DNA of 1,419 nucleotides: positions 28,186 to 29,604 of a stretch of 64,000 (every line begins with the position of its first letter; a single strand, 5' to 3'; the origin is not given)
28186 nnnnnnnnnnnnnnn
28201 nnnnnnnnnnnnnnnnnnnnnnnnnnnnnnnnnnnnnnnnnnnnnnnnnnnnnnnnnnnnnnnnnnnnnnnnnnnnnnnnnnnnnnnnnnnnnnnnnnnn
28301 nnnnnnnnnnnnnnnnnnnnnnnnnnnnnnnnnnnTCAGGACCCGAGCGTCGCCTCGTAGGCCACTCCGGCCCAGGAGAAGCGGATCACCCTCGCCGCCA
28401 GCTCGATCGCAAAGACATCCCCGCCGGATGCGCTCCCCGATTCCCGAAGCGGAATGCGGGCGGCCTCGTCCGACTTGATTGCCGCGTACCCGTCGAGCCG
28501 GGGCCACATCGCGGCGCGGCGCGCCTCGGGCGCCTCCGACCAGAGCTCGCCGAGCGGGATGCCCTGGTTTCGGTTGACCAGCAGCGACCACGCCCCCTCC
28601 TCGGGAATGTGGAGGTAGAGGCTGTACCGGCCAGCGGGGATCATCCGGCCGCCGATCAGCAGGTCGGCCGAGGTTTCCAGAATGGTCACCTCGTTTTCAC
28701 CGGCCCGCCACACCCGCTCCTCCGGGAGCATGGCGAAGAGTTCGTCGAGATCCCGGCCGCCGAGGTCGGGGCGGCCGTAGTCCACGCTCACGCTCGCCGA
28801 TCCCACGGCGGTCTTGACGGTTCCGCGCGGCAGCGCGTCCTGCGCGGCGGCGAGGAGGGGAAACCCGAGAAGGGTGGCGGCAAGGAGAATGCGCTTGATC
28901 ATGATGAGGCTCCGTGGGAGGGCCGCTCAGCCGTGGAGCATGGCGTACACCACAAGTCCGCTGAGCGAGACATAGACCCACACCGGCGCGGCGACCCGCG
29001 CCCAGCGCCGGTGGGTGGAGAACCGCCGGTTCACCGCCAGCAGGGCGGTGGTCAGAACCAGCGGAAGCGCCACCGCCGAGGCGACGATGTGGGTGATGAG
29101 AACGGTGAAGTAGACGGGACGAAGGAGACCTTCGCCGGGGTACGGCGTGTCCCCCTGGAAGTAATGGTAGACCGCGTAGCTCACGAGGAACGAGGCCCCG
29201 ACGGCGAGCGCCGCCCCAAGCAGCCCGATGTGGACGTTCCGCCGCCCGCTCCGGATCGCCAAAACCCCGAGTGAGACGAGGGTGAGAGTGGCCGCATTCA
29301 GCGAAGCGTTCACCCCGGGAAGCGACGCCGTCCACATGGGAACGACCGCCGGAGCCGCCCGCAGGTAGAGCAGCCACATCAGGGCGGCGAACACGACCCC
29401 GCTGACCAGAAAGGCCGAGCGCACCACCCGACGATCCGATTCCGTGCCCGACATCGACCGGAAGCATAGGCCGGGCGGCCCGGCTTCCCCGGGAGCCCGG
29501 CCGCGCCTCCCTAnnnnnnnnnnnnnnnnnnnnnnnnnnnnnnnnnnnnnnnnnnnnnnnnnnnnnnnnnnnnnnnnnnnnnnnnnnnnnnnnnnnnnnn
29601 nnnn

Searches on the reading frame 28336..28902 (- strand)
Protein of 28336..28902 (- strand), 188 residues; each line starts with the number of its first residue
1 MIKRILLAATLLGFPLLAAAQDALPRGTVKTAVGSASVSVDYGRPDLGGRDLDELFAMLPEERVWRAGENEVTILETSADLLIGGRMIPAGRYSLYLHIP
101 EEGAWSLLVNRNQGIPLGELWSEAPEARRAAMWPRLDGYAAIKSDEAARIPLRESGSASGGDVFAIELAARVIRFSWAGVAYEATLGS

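Call 22: search_protein_families(library=pfam, proteins=[window:28336-28902:-], max_evalue=0.001)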
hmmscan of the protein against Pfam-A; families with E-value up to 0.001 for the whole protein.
window:28336-28902:- (188 aa): 1 family
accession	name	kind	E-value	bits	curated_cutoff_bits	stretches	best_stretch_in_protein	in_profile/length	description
PF11138.13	DUF2911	-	8.4e-20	71.5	27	1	25-114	2-88/145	Protein of unknown function (DUF2911)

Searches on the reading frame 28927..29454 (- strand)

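Call 22: search_protein_families(library=pfam, proteins=[window:28927-29454:-], max_evalue=0.001)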
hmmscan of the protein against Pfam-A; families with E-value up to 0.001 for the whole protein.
window:28927-29454:- (175 aa): 1 family
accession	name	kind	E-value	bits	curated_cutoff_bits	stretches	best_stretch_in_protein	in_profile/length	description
PF04238.17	DUF420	-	1.5e-37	129.2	30.5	1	45-173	1-130/130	Protein of unknown function (DUF420)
